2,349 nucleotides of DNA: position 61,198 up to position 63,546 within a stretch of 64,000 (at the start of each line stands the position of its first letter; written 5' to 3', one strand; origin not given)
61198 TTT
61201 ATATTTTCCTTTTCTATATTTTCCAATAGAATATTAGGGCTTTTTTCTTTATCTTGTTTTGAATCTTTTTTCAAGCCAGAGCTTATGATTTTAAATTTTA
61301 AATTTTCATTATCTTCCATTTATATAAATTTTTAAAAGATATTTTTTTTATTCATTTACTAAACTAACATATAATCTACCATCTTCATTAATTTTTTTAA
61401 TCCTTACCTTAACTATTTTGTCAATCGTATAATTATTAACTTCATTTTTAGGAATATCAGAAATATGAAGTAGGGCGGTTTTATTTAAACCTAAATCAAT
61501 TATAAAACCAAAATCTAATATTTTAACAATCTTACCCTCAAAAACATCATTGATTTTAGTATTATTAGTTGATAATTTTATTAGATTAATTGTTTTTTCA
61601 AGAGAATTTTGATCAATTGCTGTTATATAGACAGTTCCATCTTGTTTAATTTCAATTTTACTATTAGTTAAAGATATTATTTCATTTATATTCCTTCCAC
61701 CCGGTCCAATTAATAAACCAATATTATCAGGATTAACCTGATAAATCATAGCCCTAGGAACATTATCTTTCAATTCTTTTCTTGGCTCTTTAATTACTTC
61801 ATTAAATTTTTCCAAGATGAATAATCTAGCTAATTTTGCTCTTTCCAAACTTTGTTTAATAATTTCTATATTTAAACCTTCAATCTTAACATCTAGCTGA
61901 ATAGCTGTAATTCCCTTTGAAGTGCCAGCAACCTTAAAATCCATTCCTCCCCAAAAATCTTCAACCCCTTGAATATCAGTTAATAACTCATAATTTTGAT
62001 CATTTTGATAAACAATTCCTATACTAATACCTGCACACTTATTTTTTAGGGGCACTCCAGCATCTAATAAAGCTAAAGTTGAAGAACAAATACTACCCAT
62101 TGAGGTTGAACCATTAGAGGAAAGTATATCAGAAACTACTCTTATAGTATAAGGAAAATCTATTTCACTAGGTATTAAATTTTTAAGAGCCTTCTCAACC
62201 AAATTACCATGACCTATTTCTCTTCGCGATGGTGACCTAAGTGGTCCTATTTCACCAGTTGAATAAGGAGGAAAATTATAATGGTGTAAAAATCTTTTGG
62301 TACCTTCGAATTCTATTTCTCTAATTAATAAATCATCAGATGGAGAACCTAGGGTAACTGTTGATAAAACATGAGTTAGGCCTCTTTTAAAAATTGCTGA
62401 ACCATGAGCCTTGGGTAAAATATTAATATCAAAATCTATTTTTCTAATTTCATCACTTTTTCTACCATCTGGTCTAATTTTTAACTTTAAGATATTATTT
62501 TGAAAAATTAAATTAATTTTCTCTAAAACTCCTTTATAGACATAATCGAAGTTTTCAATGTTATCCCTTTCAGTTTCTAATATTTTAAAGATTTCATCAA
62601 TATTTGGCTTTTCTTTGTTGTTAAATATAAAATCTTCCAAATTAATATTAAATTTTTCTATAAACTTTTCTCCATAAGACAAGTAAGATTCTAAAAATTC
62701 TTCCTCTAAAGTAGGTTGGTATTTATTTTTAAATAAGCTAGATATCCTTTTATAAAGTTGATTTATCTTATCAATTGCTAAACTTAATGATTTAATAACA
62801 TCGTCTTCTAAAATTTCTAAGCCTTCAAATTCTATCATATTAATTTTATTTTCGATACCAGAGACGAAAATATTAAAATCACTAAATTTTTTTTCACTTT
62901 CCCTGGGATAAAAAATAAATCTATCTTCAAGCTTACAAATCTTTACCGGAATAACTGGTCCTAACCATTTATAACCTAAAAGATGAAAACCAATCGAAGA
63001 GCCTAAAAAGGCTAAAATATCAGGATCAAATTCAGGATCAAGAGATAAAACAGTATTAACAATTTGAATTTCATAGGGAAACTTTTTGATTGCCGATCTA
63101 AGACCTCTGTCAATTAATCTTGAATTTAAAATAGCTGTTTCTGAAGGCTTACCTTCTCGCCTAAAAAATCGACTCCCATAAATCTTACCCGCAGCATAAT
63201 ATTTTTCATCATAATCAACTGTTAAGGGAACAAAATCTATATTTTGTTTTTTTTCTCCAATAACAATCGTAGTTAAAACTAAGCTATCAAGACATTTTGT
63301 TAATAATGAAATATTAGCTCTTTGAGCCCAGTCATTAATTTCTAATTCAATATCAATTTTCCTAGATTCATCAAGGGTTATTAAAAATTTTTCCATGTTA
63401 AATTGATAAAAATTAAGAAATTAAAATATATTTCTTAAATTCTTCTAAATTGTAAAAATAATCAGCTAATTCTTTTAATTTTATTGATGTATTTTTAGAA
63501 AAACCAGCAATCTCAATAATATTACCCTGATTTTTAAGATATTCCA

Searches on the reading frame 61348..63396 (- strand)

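Call 38: search_protein_families(library=pfam, proteins=[window:61348-63396:-], max_evalue=0.01)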
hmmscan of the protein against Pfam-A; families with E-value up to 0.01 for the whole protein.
window:61348-63396:- (682 aa): 6 families
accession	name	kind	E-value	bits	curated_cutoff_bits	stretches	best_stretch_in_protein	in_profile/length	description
PF01138.27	RNase_PH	-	4.1e-44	150.6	25.5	2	316-449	1-130/130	3' exoribonuclease family, domain 1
PF00575.29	S1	-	2e-10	41.3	22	1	614-674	3-67/74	S1 RNA binding domain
PF00013.35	KH_1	-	3.1e-09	36.9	21.5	1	553-607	5-65/66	KH domain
PF03725.20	RNase_PH_C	-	1e-05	25.8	20.8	1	146-209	1-66/67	3' exoribonuclease family, domain 2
PF07650.23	KH_2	-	0.00014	22.1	22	1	546-593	20-70/78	KH domain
PF22675.2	KH-I_KHDC4-BBP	-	0.0018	18.5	30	1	559-596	8-45/76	KHDC4/BBP-like, KH-domain type I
